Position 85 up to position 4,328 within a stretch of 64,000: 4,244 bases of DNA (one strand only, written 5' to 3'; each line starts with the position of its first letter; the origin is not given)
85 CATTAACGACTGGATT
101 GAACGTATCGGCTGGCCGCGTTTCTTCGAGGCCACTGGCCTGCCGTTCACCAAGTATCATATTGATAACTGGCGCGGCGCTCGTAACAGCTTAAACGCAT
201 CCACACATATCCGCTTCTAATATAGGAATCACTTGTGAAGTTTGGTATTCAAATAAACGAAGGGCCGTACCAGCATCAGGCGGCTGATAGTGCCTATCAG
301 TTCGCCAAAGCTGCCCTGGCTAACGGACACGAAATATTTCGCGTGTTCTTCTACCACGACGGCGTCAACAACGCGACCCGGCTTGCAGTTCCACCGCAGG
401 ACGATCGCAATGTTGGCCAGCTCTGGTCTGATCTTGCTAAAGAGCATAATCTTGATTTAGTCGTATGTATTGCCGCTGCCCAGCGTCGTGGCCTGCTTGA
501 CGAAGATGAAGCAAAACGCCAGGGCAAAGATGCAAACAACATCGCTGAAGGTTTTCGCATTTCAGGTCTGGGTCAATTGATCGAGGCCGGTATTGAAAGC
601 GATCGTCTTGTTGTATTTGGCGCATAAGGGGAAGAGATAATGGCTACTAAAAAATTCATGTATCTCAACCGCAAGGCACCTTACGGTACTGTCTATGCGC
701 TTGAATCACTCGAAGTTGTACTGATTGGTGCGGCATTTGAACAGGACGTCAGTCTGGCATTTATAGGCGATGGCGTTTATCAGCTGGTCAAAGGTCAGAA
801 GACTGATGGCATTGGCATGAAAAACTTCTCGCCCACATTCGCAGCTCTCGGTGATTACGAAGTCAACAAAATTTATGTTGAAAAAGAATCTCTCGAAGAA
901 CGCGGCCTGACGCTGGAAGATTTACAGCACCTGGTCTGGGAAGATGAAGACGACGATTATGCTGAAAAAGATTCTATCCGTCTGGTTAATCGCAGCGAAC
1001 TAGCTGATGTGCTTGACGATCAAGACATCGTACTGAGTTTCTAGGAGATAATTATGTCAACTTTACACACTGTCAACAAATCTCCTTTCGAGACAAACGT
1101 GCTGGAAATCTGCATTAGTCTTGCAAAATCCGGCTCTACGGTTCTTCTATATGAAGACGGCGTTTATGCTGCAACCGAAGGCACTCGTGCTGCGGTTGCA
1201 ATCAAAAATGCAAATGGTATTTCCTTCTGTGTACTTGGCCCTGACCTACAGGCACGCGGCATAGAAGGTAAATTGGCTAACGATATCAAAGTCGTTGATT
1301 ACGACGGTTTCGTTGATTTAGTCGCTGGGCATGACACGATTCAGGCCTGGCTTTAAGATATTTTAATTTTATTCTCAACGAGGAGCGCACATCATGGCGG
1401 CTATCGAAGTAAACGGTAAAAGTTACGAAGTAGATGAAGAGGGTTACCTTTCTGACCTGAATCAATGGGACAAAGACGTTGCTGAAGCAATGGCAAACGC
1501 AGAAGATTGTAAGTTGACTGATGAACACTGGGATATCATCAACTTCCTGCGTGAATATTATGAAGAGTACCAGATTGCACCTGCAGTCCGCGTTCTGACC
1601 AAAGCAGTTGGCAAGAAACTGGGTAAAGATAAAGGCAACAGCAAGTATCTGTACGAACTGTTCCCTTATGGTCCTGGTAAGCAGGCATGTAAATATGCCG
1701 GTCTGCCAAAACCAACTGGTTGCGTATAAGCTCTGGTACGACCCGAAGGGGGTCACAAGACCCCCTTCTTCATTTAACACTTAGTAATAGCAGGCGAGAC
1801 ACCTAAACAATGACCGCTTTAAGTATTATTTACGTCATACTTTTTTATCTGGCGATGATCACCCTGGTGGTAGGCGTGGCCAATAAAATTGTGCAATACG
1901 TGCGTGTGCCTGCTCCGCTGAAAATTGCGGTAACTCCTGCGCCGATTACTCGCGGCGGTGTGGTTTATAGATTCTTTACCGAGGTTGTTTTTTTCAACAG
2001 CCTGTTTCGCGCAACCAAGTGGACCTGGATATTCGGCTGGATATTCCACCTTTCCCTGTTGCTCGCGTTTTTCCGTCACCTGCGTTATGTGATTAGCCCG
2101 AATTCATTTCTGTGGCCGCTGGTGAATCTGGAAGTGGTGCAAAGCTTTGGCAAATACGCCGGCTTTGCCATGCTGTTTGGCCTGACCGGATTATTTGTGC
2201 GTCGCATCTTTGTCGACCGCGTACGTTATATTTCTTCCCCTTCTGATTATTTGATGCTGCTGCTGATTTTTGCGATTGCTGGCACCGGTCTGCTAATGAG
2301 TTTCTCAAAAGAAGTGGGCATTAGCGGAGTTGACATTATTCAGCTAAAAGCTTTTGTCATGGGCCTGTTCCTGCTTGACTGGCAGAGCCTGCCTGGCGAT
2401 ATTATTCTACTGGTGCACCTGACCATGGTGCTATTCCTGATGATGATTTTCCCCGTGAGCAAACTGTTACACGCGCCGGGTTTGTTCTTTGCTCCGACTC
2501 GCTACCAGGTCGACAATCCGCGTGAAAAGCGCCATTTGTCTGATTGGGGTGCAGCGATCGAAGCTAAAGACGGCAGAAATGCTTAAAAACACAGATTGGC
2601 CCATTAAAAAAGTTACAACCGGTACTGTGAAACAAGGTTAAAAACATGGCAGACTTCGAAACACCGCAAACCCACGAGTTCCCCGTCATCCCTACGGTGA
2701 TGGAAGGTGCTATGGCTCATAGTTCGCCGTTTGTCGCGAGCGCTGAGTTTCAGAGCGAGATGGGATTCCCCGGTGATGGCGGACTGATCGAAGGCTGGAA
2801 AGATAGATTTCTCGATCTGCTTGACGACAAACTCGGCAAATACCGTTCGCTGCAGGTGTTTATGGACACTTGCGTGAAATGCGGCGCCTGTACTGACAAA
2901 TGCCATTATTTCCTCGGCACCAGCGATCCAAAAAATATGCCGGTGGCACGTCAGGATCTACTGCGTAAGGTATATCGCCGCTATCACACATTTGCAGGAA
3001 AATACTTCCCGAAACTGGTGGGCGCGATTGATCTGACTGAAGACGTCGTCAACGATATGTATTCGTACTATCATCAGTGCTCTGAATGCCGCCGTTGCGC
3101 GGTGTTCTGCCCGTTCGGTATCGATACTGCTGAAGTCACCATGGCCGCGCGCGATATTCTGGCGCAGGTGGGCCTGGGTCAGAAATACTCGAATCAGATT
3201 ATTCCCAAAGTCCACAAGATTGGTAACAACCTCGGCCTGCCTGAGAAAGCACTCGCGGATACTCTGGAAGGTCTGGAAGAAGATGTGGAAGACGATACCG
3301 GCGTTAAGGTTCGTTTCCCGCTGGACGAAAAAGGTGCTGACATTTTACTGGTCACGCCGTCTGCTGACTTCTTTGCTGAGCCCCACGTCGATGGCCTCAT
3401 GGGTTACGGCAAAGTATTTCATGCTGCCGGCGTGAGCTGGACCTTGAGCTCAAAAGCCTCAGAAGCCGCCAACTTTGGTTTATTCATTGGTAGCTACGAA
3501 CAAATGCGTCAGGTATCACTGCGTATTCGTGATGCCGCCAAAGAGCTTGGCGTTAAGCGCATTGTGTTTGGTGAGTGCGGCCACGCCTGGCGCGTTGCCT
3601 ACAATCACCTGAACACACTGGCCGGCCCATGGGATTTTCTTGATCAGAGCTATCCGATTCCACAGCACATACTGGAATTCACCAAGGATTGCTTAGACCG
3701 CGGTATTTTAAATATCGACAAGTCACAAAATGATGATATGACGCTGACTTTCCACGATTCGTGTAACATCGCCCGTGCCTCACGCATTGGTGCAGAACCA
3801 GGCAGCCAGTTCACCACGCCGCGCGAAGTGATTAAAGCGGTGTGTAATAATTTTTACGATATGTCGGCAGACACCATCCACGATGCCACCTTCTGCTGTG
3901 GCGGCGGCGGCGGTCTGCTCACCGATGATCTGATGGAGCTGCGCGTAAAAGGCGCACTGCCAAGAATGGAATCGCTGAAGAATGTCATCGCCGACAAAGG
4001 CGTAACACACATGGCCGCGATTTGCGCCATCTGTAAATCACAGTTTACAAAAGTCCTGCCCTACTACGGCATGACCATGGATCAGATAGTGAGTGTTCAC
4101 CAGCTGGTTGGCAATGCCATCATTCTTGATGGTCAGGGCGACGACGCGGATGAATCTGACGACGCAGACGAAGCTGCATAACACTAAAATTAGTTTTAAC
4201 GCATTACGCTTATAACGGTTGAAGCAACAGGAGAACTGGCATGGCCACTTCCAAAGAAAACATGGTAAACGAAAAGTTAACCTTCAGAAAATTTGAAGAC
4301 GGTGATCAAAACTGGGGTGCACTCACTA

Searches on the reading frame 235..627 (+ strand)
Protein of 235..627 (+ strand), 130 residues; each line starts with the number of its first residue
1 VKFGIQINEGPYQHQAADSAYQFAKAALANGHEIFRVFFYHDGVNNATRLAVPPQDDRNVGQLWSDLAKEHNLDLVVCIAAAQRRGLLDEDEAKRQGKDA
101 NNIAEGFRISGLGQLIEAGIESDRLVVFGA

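Call 7: search_protein_families(library=ncbifam, proteins=[window:235-624:+], max_evalue=0.00001)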
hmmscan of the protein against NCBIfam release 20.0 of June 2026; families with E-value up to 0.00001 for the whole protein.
window:235-624:+ (130 aa): 2 families
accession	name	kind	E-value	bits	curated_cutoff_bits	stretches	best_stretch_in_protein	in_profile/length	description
TIGR03012.1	sulf_tusD_dsrE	equivalog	1e-49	167.6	89.25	1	2-128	1-127/127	sulfurtransferase complex subunit TusD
NF001237.0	PRK00207.1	equivalog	2.7e-47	159.9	92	1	1-128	1-128/128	sulfurtransferase complex subunit TusD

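Call 16: find_encoding_contigs(protein=window:235-627:+, flank=10000, max_places=6)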
Protein window:235-627:+ (130 aa): 1 contig read that carries it; 1 place shown.
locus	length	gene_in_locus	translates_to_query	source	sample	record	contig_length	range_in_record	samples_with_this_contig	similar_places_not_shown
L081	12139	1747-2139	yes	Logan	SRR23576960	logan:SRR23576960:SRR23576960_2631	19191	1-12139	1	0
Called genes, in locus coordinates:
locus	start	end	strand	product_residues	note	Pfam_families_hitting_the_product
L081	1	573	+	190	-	?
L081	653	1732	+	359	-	PF03460:NIR_SIR_ferr, PF01077:NIR_SIR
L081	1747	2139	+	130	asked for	PF02635:DsrE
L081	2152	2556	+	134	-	PF02635:DsrE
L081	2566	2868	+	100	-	PF04077:DsrH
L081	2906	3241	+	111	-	PF04358:DsrC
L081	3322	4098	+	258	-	PF02665:Nitrate_red_gam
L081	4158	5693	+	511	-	PF13187:Fer4_9 (faint), PF12838:Fer4_7 (weak), PF13183:Fer4_8, PF13237:Fer4_10 (faint), PF13534:Fer4_17 (weak)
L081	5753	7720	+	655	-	PF14691:Fer4_20, PF01266:DAO (weak), PF07992:Pyr_redox_2, PF12831:FAD_oxidored (weak), PF13450:NAD_binding_8, PF12838:Fer4_7, PF14697:Fer4_21, PF00037:Fer4 (weak), +3 more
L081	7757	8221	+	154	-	-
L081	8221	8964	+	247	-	PF13187:Fer4_9 (faint), PF12797:Fer4_2 (faint), PF12838:Fer4_7 (weak), PF13247:Fer4_11, PF00037:Fer4 (weak), PF12837:Fer4_6 (weak), PF13237:Fer4_10 (weak)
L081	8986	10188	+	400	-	PF03916:NrfD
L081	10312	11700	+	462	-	PF01656:CbiA, PF13500:AAA_26, PF07685:GATase_3, PF01174:SNO (faint)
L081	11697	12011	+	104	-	PF01521:Fe-S_biosyn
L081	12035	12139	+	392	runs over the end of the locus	PF07730:HisKA_3, PF02518:HATPase_c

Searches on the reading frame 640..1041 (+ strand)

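Call 7: search_protein_families(library=ncbifam, proteins=[window:640-1041:+], max_evalue=0.00001)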
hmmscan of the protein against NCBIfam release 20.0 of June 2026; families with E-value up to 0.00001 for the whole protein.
window:640-1041:+ (134 aa): 2 families
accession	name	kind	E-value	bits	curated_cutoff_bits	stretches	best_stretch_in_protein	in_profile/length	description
TIGR03010.1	sulf_tusC_dsrF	equivalog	6.8e-32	109.9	94.15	1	5-96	1-92/116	sulfurtransferase complex subunit TusC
NF001238.0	PRK00211.1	equivalog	2.1e-23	82.5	79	1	4-94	2-92/119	sulfurtransferase complex subunit TusC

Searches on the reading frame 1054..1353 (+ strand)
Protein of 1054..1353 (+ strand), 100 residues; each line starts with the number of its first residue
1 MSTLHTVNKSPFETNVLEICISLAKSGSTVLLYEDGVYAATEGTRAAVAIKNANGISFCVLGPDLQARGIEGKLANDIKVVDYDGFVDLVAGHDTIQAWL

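Call 7: search_protein_families(library=ncbifam, proteins=[window:1054-1353:+], max_evalue=0.00001)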
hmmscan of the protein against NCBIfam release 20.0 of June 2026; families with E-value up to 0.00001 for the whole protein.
window:1054-1353:+ (100 aa): 2 families
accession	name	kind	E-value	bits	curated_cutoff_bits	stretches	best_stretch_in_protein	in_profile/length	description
TIGR03011.1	sulf_tusB_dsrH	equivalog_domain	5.4e-30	103.4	49.2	1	4-99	1-95/95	sulfurtransferase complex subunit TusB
NF010035.0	PRK13510.1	equivalog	4.1e-19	68.6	104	1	4-99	2-95/95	sulfurtransferase complex subunit TusB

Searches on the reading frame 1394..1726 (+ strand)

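Call 7: search_protein_families(library=ncbifam, proteins=[window:1394-1726:+], max_evalue=0.00001)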
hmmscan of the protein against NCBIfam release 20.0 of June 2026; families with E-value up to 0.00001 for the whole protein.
window:1394-1726:+ (111 aa): 2 families
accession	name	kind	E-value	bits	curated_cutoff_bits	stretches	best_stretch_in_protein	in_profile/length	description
TIGR03342.1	dsrC_tusE_dsvC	subfamily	2.2e-50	169.5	53.5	1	4-111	1-108/108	TusE/DsrC/DsvC family sulfur relay protein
NF008562.0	PRK11508.1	equivalog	5.4e-38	129.5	191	1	6-111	4-109/109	sulfurtransferase TusE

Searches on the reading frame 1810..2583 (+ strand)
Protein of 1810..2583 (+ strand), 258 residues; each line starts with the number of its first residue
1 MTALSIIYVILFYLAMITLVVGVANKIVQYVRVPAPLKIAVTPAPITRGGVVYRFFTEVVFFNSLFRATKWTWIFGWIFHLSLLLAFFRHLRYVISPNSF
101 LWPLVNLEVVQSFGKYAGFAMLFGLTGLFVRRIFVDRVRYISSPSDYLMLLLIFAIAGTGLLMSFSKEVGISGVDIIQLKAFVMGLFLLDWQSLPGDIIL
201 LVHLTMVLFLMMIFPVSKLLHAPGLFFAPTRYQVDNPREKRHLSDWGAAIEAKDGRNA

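Call 7: search_protein_families(library=ncbifam, proteins=[window:1810-2583:+], max_evalue=0.00001)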
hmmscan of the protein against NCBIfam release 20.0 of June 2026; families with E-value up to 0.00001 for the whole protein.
window:1810-2583:+ (258 aa): 3 families
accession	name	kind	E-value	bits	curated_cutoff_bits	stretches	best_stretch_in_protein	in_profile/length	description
NF038037.1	cytob_DsrM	equivalog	1.9e-42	145.6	300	1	6-252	20-297/320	sulfate reduction electron transfer complex DsrMKJOP subunit DsrM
TIGR00351.1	narI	equivalog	1.5e-10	41.3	105.55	1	76-232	52-213/225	respiratory nitrate reductase subunit gamma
NF045723.1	memb_anch_TmcC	equivalog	2.4e-06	27.2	240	0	59-163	59-162/218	TmcC family electron transfer complex membrane anchor subunit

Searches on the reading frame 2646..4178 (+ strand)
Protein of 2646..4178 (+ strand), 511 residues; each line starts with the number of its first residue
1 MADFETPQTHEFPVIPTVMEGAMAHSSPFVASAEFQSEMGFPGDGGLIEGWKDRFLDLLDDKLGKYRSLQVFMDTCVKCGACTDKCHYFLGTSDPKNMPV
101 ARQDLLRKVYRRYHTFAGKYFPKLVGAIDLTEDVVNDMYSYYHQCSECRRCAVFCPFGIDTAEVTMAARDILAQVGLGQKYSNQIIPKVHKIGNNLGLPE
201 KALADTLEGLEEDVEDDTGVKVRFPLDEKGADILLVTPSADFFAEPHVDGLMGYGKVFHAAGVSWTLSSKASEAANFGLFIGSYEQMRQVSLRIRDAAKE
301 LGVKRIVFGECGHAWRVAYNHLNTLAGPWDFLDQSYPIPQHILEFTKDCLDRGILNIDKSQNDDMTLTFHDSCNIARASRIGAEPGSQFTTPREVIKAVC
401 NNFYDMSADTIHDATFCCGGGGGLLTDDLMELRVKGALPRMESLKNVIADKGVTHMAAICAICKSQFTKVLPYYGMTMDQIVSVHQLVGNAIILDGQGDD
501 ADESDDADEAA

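Call 7: search_protein_families(library=ncbifam, proteins=[window:2646-4178:+], max_evalue=0.00001)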
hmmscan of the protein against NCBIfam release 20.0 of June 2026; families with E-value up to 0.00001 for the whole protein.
window:2646-4178:+ (511 aa): 6 families
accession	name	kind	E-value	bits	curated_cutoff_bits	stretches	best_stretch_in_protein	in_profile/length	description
NF045796.1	DsrK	equivalog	1.8e-178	593.8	400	1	27-505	5-448/453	sulfate reduction electron transfer complex DsrMKJOP subunit DsrK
NF045724.1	ferredox_TmcB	equivalog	1.1e-57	195.5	735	1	68-480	35-417/430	electron transfer complex ferredoxin TmcB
NF045711.1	sulf_resp_HmcF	equivalog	6.3e-44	150.5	750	1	69-465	55-423/457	sulfate respiration complex iron-sulfur protein HmcF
NF045670.1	quin_L_LdhH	equivalog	2e-09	36.3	800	0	309-425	545-648/706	L-lactate dehydrogenase (quinone) large subunit LdhH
NF004898.0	PRK06259.1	equivalog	1e-08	34.3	385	1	357-487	369-483/488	fumarate reductase (CoM/CoB) subunit TfrB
NF008369.0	PRK11168.1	equivalog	4.9e-06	25.7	278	0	142-194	57-108/401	anaerobic glycerol-3-phosphate dehydrogenase subunit C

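Call 29: find_related_loci(query=window:2646-4178:+, collection=metagenome_contigs, flank=10000)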
Query window:2646-4178:+ (511 aa) in metagenome_contigs; peptide patterns used: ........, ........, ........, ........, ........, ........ (x = any residue, [..] = any of these).
600 stretches matched a pattern (row limit reached: there are more); 559 encode a relative of the query (tblastn E <= 1e-3); the best 80 are kept; 80 distinct loci.
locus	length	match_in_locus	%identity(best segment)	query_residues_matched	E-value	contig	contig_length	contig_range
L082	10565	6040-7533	93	1-498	0e+0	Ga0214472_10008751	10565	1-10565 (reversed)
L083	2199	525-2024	91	1-500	0e+0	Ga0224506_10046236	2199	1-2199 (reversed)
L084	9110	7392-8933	85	1-511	0e+0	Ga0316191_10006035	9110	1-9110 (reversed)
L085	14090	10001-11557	85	1-511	0e+0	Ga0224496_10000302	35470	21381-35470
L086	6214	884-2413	86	1-507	0e+0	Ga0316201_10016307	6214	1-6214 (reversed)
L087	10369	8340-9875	86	3-511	0e+0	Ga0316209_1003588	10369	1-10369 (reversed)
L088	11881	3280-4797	85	1-498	0e+0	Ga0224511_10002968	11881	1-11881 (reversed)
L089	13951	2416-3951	85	3-511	0e+0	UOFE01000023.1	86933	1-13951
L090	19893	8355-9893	84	1-511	0e+0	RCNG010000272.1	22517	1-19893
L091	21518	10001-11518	85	1-498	0e+0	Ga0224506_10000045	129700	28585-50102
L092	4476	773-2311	84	1-511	0e+0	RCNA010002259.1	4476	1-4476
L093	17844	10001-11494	85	1-498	0e+0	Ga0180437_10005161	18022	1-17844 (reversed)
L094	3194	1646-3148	85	1-498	0e+0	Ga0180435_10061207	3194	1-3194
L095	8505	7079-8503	85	3-474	0e+0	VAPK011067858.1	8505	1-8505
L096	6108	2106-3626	76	3-511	0e+0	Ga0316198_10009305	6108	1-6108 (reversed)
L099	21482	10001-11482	77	2-497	0e+0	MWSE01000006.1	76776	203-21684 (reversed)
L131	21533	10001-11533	72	1-509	0e+0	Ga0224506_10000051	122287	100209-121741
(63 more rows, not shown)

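Call 44: search_protein_families(library=ncbifam, proteins=[L099:17823-18947:+], max_evalue=0.01)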
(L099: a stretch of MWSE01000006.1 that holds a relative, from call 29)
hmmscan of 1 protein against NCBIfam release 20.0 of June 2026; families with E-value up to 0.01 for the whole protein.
L099:17823-18947:+ (375 aa): 0 families

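Call 53: find_homologous_proteins(query=L099:17823-18947:+, max_evalue=0.00001)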
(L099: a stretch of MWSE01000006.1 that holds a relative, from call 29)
Query L099:17823-18947:+ (375 aa): 5552 proteins with E <= 0.00001 among 8000 candidates; the best 120 are listed.
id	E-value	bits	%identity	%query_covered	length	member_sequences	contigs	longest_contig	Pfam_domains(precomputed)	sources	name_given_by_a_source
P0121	6.5e-237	804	99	99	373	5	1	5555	-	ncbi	-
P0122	1.7e-205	700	87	99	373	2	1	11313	-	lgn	-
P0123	1.6e-182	625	77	98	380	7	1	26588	-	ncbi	-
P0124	2.0e-181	621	78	98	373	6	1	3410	-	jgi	-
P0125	1.0e-179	616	77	98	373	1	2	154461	-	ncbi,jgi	-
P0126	9.9e-179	612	76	99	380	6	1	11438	-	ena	-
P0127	1.0e-178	612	75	99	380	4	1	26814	-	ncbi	ncbi:MAG: sulfur reduction protein DsrS [Sedimenticolaceae bacterium]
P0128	1.6e-178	612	77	98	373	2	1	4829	-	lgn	-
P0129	6.1e-178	610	75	99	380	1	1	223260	-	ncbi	-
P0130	1.1e-177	609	77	99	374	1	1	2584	-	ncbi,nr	ncbi:MAG: sulfur reduction protein DsrS [Gammaproteobacteria bacterium]|nr:sulfur reduction protein 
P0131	2.2e-177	608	76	99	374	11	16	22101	-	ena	-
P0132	2.2e-177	608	76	99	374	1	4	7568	-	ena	-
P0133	2.4e-177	608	75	99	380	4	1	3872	-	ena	-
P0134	3.3e-177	607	76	99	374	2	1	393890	-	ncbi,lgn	ncbi:MAG: sulfur reduction protein DsrS [Sedimenticolaceae bacterium]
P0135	3.4e-177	607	77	99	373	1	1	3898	-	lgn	-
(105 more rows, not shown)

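Call 60: search_protein_families(library=pfam, proteins=[L085:3746-4687:-, L085:2825-3523:-, L085:2386-2703:-, L085:2077-2304:-, L085:1316-1987:+, L085:892-1440:-, L085:35-850:+, L131:3216-4721:-], max_evalue=0.001)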
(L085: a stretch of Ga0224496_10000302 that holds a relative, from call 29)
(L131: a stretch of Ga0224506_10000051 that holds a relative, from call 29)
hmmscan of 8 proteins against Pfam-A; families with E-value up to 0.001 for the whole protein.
L085:3746-4687:- (313 aa): 1 family
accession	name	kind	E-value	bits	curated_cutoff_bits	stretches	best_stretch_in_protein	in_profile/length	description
PF02668.22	TauD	-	3.8e-19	70.1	27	1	41-298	5-266/267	Taurine catabolism dioxygenase TauD, TfdA family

L085:2825-3523:- (232 aa): 1 family
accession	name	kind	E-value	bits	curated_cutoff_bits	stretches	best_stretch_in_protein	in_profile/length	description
PF09559.15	Cas6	-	4.2e-63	213.2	26.7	1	18-215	1-190/191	Cas6 Crispr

L085:2386-2703:- (105 aa): 1 family
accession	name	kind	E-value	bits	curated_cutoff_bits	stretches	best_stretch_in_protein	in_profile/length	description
PF04358.19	DsrC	-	2.5e-23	83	24.9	1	3-98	5-102/107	DsrC like protein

L085:2077-2304:- (75 aa): 0 families

L085:1316-1987:+ (224 aa): 1 family
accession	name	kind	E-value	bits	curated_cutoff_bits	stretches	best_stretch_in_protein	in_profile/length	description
PF13640.12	2OG-FeII_Oxy_3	-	3.7e-14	53.9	27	1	84-174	3-97/98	2OG-Fe(II) oxygenase superfamily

L085:892-1440:- (182 aa): 0 families

L085:35-850:+ (272 aa): 2 families
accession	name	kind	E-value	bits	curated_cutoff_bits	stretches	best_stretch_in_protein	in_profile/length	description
PF03459.23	TOBE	-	3.6e-13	50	22.3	1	208-270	1-63/64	TOBE domain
PF00005.33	ABC_tran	-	4.3e-13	50.5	25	1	2-76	71-137/137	ABC transporter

L131:3216-4721:- (501 aa): 5 families
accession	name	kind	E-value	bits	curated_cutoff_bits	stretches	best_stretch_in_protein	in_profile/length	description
PF13185.12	GAF_2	-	2.8e-16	60.4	28.6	1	134-273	2-136/136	GAF domain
PF02518.31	HATPase_c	-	1.5e-15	58.1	26.4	1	396-488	3-108/111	Histidine kinase-, DNA gyrase B-, and HSP90-like ATPase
PF07730.19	HisKA_3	-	6.4e-13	49.5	24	1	289-355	1-66/68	Histidine kinase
PF13492.12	GAF_3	-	2e-10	41.6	27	1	136-273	2-128/129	GAF domain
PF01590.32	GAF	-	4.1e-09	37.5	22.4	1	137-272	3-133/133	GAF domain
